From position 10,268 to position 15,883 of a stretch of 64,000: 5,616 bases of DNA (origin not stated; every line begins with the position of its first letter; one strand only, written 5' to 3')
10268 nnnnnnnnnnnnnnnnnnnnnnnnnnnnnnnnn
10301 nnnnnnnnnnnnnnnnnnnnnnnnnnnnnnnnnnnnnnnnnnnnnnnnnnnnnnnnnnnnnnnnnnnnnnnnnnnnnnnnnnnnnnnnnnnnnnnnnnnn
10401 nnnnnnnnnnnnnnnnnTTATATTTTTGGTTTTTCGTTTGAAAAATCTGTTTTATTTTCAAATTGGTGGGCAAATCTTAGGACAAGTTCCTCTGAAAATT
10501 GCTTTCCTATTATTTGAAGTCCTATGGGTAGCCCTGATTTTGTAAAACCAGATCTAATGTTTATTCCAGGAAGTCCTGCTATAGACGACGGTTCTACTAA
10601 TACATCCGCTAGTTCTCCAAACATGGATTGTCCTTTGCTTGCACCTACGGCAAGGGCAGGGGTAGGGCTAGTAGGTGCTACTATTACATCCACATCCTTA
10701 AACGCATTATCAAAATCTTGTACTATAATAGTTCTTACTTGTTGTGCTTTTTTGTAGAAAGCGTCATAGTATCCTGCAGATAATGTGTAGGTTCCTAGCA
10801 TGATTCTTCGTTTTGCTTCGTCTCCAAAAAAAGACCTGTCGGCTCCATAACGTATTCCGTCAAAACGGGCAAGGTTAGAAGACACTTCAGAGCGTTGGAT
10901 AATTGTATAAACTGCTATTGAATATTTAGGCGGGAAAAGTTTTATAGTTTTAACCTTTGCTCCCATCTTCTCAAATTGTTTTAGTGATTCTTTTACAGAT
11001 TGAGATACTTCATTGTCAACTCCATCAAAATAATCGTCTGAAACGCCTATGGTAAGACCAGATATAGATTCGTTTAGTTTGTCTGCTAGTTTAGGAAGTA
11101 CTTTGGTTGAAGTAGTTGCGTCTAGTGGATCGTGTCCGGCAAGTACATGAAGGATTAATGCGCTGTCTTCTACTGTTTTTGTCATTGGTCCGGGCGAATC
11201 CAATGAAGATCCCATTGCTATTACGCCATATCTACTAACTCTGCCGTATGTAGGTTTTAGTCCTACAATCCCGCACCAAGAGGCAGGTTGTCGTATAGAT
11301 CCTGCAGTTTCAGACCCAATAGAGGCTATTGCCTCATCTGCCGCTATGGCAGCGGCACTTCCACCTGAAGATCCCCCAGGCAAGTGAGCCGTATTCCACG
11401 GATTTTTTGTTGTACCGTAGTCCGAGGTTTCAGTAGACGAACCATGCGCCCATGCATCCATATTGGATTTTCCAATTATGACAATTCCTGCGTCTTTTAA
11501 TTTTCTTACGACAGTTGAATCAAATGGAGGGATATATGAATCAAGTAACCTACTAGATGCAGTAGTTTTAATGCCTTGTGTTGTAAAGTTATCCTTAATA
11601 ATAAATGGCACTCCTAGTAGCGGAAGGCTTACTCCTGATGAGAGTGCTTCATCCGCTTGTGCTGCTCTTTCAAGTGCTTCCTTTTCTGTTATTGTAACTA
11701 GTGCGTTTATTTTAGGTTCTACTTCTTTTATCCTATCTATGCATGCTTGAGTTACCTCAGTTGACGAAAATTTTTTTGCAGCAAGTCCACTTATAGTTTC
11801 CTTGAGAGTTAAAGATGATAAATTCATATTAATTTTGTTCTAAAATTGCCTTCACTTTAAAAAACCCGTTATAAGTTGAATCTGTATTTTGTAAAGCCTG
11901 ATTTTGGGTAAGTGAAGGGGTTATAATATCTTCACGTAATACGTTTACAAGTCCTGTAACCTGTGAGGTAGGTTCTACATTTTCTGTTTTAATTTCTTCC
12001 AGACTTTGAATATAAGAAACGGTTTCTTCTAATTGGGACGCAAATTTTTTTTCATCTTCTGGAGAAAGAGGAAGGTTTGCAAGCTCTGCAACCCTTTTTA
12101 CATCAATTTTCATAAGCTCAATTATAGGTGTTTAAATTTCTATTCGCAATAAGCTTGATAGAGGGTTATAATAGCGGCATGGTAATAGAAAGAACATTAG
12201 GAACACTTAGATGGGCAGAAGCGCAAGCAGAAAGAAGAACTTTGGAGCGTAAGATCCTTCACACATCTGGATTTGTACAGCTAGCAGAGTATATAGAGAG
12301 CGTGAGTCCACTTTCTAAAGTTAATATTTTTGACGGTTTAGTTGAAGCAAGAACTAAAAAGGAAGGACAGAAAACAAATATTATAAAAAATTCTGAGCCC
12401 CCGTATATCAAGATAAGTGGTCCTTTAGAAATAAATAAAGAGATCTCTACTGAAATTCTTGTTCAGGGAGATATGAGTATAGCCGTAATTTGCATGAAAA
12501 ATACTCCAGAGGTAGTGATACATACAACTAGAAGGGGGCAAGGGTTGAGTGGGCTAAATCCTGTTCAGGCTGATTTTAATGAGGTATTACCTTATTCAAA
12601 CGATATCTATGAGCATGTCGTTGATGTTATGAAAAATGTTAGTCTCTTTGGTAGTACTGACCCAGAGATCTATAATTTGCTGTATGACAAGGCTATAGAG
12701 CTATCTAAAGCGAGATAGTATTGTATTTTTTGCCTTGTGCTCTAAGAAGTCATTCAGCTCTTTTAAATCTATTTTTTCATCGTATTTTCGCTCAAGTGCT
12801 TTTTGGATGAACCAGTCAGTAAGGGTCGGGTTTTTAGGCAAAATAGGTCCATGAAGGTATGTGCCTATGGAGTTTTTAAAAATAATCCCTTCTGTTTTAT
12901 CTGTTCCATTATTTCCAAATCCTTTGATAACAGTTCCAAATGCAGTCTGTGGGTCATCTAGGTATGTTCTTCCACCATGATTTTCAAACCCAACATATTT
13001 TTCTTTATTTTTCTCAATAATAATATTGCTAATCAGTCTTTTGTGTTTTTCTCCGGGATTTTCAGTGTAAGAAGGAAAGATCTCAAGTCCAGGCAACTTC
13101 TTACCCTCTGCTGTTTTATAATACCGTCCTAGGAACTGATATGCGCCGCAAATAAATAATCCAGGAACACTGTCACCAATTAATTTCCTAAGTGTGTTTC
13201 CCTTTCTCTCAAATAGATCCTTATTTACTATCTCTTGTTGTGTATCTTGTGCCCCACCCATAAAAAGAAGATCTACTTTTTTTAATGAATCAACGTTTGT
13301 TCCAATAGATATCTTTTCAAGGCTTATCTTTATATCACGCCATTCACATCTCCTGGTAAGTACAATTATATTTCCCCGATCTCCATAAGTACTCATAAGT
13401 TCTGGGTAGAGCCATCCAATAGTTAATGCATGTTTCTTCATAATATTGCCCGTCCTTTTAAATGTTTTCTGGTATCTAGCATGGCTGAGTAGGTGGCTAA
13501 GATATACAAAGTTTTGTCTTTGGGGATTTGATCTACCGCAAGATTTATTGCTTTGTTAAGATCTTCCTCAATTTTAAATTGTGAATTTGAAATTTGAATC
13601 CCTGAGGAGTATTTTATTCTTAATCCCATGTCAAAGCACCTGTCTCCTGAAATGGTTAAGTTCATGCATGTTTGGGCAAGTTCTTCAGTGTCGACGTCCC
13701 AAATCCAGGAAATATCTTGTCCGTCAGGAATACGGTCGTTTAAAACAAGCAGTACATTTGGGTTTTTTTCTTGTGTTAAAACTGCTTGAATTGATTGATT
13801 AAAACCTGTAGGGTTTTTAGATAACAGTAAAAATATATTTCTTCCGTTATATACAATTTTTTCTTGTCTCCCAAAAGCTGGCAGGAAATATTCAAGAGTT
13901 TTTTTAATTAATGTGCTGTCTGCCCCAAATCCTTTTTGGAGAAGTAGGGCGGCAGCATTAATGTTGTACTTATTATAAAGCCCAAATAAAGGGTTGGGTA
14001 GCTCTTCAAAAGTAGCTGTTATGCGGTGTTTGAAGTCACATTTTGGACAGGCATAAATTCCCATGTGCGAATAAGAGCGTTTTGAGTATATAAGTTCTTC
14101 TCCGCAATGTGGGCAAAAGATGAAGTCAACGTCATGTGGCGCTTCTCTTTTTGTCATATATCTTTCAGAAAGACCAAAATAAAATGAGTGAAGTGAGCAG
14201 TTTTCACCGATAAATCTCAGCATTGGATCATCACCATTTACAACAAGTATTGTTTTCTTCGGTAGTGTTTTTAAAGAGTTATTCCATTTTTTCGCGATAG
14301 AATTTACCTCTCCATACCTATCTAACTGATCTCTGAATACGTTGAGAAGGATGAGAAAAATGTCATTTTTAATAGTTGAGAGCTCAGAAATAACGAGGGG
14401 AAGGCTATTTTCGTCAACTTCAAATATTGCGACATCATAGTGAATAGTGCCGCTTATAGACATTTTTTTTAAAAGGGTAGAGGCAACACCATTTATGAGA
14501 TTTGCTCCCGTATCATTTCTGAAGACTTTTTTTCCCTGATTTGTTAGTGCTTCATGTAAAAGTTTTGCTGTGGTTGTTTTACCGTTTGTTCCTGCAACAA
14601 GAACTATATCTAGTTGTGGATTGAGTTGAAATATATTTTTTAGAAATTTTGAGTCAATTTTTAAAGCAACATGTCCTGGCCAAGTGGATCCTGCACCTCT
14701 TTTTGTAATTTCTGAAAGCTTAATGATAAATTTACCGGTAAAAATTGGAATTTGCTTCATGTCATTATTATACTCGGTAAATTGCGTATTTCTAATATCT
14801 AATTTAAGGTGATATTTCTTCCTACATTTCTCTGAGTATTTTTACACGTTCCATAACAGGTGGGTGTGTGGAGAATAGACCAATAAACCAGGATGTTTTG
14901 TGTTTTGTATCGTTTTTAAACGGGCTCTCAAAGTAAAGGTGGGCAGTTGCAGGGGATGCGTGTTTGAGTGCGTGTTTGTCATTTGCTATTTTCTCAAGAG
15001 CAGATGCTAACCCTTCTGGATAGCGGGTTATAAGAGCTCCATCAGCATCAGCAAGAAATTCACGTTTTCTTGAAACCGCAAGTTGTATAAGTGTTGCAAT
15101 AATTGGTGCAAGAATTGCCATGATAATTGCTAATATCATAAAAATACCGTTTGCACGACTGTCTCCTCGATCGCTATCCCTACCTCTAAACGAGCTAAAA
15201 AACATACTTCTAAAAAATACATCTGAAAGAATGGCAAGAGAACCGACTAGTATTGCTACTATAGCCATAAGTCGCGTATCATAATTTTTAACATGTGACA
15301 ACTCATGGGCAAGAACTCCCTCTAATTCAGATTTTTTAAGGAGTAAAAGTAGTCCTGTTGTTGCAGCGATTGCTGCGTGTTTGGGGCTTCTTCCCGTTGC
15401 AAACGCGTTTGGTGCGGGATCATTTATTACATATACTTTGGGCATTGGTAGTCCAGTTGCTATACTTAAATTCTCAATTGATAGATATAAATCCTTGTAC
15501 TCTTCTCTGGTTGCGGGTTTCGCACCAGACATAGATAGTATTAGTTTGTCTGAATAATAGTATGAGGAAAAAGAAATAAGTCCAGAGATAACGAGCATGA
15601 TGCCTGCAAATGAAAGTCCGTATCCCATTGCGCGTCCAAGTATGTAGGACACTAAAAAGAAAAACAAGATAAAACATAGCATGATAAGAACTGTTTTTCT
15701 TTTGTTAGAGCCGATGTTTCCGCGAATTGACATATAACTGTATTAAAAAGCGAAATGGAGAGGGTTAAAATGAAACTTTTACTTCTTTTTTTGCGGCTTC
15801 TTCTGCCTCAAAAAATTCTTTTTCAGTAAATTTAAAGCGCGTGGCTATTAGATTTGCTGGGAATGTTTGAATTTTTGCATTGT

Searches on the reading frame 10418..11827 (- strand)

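Call 66: search_protein_families(library=pfam, proteins=[window:10418-11827:-], max_evalue=0.00001)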
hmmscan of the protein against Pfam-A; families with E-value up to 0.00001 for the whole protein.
window:10418-11827:- (469 aa): 1 family
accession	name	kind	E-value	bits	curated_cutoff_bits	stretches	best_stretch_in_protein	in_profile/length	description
PF01425.27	Amidase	-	2.2e-138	462.5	27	1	24-450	1-445/445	Amidase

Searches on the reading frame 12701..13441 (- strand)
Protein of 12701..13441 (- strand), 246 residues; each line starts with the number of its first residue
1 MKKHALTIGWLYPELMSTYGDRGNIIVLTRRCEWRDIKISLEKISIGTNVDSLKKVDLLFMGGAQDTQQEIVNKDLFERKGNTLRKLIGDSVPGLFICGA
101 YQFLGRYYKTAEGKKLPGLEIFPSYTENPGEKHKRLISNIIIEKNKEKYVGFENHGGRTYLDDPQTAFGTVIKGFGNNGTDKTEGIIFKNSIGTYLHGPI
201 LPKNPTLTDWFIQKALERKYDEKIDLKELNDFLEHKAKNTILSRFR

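Call 66: search_protein_families(library=pfam, proteins=[window:12701-13441:-], max_evalue=0.00001)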
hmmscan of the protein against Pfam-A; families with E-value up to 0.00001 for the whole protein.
window:12701-13441:- (246 aa): 1 family
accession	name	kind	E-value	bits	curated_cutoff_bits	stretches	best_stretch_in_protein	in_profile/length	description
PF07685.20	GATase_3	-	3.2e-34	118.7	27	1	7-204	1-195/196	CobB/CobQ-like glutamine amidotransferase domain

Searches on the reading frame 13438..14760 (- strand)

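Call 66: search_protein_families(library=pfam, proteins=[window:13438-14760:-], max_evalue=0.00001)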
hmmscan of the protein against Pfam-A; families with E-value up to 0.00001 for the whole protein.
window:13438-14760:- (440 aa): 2 families
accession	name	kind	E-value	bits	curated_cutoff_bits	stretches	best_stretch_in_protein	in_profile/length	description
PF08353.15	MurT_C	-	3.9e-32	111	25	1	313-427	1-110/110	MurT ligase C-terminal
PF08245.18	Mur_ligase_M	-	1.4e-14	55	24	1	55-201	1-151/200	Mur ligase middle domain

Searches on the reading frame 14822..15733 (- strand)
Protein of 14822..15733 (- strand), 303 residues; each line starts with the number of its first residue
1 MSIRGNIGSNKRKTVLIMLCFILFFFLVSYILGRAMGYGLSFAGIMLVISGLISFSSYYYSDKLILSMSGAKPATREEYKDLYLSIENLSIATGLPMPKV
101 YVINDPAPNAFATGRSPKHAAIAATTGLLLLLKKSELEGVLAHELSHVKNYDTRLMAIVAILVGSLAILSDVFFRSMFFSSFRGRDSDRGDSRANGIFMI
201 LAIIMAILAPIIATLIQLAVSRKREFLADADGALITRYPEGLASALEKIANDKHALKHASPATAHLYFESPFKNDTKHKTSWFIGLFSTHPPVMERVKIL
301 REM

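Call 66: search_protein_families(library=pfam, proteins=[window:14822-15733:-], max_evalue=0.00001)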
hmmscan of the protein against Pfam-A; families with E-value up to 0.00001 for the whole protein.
window:14822-15733:- (303 aa): 1 family
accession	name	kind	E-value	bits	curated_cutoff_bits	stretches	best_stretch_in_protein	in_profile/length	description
PF01435.24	Peptidase_M48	-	1.8e-30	106.6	20.3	1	85-302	10-184/186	Peptidase family M48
